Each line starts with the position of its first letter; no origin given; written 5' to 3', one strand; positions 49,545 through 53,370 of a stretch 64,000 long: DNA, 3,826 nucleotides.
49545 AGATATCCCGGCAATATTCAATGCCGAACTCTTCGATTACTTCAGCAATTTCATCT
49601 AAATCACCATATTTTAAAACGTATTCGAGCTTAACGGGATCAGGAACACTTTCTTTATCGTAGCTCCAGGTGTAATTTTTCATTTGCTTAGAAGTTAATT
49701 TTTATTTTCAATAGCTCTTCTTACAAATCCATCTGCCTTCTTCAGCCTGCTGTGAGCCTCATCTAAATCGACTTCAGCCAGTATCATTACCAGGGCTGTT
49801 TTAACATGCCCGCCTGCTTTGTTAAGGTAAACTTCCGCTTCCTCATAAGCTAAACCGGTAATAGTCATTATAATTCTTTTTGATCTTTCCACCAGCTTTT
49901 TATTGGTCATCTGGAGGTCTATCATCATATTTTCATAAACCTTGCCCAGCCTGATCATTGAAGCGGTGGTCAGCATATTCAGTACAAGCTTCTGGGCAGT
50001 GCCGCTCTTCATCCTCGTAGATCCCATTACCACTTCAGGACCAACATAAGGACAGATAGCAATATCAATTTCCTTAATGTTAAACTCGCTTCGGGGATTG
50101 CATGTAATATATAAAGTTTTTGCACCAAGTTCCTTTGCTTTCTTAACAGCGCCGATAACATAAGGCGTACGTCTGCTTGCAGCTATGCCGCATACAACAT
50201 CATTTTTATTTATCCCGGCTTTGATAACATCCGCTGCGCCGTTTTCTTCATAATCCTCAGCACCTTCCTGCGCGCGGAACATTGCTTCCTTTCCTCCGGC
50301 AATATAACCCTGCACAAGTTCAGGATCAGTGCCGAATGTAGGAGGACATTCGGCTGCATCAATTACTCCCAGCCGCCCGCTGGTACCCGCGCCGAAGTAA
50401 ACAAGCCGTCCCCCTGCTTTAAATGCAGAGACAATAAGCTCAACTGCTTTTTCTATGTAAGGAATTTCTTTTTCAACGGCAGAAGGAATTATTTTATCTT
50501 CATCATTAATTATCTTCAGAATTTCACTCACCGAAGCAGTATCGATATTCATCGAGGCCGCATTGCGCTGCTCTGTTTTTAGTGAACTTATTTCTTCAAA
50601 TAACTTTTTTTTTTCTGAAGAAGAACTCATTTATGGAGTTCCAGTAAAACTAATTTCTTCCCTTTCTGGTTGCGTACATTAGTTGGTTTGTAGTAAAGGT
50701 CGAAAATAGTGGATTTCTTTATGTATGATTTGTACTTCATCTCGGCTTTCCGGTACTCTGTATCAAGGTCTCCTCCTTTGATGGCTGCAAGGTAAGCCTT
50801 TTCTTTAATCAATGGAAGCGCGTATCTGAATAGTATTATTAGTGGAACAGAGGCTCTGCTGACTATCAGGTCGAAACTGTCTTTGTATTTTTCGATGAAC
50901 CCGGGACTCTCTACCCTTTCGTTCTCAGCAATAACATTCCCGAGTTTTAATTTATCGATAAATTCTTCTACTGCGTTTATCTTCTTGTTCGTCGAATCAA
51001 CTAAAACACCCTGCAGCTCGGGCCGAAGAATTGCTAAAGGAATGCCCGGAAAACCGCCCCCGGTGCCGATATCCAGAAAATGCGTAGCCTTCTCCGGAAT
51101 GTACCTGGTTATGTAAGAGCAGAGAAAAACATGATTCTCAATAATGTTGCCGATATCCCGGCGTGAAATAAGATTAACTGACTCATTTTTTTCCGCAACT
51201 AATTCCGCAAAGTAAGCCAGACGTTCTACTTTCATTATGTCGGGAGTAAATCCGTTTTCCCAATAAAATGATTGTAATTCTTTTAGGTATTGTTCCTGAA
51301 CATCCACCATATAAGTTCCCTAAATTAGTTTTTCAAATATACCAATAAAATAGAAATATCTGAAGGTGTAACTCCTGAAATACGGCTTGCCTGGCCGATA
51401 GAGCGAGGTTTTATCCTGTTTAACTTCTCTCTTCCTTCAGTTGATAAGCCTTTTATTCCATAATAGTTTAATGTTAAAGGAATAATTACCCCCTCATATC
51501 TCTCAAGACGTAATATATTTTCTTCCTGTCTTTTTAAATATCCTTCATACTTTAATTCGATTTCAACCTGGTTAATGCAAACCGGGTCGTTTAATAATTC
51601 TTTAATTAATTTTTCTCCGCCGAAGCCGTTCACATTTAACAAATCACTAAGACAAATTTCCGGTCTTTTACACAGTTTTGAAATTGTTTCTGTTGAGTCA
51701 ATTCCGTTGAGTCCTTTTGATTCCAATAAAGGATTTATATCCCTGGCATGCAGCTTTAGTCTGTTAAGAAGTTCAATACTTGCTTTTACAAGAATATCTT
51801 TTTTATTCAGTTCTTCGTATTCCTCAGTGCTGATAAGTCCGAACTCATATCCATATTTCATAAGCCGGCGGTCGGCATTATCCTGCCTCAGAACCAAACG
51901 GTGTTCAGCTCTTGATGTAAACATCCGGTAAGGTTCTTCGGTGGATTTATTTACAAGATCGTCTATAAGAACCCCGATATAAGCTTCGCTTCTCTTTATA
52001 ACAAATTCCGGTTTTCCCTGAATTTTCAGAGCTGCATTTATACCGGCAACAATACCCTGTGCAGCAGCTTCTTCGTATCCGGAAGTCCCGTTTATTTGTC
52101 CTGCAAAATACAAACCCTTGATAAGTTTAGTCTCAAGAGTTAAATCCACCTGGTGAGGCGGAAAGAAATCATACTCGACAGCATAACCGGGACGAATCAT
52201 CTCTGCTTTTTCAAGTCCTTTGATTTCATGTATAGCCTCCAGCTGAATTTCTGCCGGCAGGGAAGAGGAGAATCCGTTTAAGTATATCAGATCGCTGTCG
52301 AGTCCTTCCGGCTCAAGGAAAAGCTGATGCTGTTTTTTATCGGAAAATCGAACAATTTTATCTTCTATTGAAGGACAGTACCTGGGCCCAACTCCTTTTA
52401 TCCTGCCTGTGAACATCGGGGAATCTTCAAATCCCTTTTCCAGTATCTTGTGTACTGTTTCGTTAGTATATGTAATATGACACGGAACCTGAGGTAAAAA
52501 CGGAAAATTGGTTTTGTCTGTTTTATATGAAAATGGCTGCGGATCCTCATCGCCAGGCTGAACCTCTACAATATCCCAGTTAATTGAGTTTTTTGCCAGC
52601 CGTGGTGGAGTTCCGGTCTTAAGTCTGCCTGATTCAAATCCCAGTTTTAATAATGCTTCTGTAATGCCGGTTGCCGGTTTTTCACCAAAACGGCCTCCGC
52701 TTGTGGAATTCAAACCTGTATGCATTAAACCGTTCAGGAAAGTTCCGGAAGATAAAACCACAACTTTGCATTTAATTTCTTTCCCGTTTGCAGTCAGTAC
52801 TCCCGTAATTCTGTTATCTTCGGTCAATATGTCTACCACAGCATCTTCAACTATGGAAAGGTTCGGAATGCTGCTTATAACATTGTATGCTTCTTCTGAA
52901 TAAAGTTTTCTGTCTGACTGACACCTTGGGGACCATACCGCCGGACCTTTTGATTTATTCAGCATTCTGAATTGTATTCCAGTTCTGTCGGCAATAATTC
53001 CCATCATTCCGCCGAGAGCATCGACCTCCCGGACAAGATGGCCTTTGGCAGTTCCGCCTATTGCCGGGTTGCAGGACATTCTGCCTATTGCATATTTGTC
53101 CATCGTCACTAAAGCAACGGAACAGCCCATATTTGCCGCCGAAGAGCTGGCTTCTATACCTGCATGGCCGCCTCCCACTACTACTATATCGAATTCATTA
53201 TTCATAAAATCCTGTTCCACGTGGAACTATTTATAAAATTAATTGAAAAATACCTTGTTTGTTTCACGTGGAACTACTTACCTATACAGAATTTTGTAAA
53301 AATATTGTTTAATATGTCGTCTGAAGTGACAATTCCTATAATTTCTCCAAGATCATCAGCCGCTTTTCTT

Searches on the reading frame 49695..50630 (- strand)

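Call 10: search_protein_families(library=pfam, proteins=[window:49695-50630:-])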
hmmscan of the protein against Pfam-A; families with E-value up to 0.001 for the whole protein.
window:49695-50630:- (311 aa): 5 families
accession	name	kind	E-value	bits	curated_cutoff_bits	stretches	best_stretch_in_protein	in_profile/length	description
PF22645.1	GKRP_SIS_N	-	1.9e-18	66.7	27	1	59-163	2-110/113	Glucokinase regulatory protein N-terminal SIS domain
PF20741.3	GKRP-like_C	-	1.1e-09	39.2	27.7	1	233-272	1-40/100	C-terminal lid domain of glucokinase regulatory protein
PF13580.11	SIS_2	-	2.2e-09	37.9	27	1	47-176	9-137/138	SIS domain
PF01380.27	SIS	-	3.9e-08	33.6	25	1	127-222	37-130/131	SIS domain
PF22198.1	GKRP_SIS_2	-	6.8e-08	32.9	27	1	66-120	14-68/191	Glucokinase regulatory protein, second SIS domain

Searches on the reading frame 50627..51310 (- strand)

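Call 10: search_protein_families(library=pfam, proteins=[window:50627-51310:-])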
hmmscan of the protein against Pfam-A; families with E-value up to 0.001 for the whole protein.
window:50627-51310:- (227 aa): 2 families
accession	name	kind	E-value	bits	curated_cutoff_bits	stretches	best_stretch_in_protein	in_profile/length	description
PF02527.21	GidB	-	2.8e-37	128.3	27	1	29-196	3-166/184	rRNA small subunit methyltransferase G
PF13847.12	Methyltransf_31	-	4.3e-08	33.4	27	1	73-155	2-84/145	Methyltransferase domain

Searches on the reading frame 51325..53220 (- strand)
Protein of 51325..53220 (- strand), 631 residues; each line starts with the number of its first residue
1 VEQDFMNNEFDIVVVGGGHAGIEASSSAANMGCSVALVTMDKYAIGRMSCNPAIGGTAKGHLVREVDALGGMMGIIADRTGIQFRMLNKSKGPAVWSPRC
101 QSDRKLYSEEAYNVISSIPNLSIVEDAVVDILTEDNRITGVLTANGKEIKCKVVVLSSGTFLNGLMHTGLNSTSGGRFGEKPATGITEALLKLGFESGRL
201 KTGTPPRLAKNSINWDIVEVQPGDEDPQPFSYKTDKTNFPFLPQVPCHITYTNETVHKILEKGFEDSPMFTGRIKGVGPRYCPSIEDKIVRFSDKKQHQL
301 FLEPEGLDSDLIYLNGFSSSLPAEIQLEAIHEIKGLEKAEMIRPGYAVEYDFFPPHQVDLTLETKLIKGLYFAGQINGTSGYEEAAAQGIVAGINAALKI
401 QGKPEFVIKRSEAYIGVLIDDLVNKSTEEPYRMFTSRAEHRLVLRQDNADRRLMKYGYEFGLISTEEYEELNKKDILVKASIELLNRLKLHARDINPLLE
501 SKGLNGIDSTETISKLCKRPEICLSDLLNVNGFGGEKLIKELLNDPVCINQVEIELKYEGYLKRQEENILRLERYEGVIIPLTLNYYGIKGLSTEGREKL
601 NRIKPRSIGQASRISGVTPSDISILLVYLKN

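Call 10: search_protein_families(library=pfam, proteins=[window:51325-53220:-])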
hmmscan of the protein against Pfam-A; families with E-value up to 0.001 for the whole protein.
window:51325-53220:- (631 aa): 7 families
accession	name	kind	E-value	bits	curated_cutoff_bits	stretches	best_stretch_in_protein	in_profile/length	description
PF01134.28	GIDA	-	3.8e-164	546.8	22.1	1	11-403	1-390/391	Glucose inhibited division protein A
PF13932.14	SAM_GIDA_C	-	3.9e-24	84.7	27.1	1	571-626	2-57/57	tRNA modifying enzyme MnmG/GidA C-terminal helical bundle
PF21680.2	GIDA_C_1st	-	1.6e-13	51.6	24.7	1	466-566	2-96/96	tRNA modifying enzyme MnmG/GidA C-terminal helical domain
PF12831.13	FAD_oxidored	-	2.5e-08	34.1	27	1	11-158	1-144/416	FAD dependent oxidoreductase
PF07992.20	Pyr_redox_2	-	7.4e-07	29.3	26.1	1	10-163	1-112/291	Pyridine nucleotide-disulphide oxidoreductase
PF03486.20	HI0933_like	-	6.9e-05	22.8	50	0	11-41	2-32/244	HI0933-like protein Rossmann domain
PF00070.33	Pyr_redox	-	0.00035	21.5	22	1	12-43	2-33/82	Pyridine nucleotide-disulphide oxidoreductase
